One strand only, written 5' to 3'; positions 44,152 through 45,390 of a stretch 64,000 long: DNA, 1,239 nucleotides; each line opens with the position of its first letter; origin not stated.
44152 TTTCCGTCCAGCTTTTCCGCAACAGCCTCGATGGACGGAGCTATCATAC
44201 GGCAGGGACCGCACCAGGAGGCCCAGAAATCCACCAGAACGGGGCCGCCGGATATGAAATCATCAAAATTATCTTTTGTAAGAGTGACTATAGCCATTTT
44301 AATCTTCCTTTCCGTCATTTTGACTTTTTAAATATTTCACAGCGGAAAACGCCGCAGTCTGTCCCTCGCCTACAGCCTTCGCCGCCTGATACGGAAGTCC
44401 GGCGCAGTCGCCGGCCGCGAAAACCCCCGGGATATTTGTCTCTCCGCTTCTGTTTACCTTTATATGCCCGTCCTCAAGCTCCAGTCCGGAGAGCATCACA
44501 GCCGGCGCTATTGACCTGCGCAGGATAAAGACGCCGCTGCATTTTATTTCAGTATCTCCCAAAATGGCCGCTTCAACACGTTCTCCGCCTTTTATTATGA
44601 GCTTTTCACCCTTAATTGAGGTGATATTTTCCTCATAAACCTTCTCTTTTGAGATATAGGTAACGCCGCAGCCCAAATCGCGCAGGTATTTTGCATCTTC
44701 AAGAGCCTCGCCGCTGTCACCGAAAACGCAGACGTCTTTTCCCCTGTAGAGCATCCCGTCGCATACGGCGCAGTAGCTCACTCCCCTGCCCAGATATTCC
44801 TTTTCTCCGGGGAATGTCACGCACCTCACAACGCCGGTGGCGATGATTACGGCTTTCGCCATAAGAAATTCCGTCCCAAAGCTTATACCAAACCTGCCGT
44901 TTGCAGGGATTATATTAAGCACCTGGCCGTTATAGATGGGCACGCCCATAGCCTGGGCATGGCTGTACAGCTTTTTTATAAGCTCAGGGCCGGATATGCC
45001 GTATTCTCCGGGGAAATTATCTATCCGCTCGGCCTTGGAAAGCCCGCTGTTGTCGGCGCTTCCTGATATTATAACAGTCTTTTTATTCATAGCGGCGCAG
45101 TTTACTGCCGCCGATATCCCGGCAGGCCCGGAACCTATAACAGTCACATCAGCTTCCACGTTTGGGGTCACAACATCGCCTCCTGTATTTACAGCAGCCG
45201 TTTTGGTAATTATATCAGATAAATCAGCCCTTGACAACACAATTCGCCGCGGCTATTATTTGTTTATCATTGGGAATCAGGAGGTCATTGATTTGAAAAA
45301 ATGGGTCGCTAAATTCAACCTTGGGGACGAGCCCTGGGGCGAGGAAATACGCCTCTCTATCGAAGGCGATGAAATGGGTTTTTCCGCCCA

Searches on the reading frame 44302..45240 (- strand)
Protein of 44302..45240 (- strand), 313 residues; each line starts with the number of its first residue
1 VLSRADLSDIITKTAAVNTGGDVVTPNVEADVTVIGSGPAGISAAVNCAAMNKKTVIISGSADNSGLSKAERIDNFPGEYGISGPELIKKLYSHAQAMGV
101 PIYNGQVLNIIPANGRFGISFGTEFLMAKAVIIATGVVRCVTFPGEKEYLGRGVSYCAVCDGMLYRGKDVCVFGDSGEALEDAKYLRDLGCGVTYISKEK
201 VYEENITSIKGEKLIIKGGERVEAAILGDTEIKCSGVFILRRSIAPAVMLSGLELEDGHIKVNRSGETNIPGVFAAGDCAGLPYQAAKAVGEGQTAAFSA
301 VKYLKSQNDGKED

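Call 58: search_protein_families(library=pfam, proteins=[window:44302-45240:-], max_evalue=0.00001)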
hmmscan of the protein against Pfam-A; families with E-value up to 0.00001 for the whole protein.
window:44302-45240:- (313 aa): 5 families
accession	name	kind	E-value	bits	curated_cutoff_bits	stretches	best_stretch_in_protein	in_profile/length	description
PF07992.20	Pyr_redox_2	-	9.5e-28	97.9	26.1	1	31-293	2-291/291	Pyridine nucleotide-disulphide oxidoreductase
PF13738.12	Pyr_redox_3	-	1.1e-10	41.7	30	0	91-206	87-203/305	Pyridine nucleotide-disulphide oxidoreductase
PF00890.30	FAD_binding_2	-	2.8e-08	33.8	20.4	0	31-65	1-35/414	FAD binding domain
PF01134.28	GIDA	-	1e-07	31.8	22.1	0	31-64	1-34/391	Glucose inhibited division protein A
PF01266.30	DAO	-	4.4e-06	26.9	27.9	0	83-137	147-204/353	FAD dependent oxidoreductase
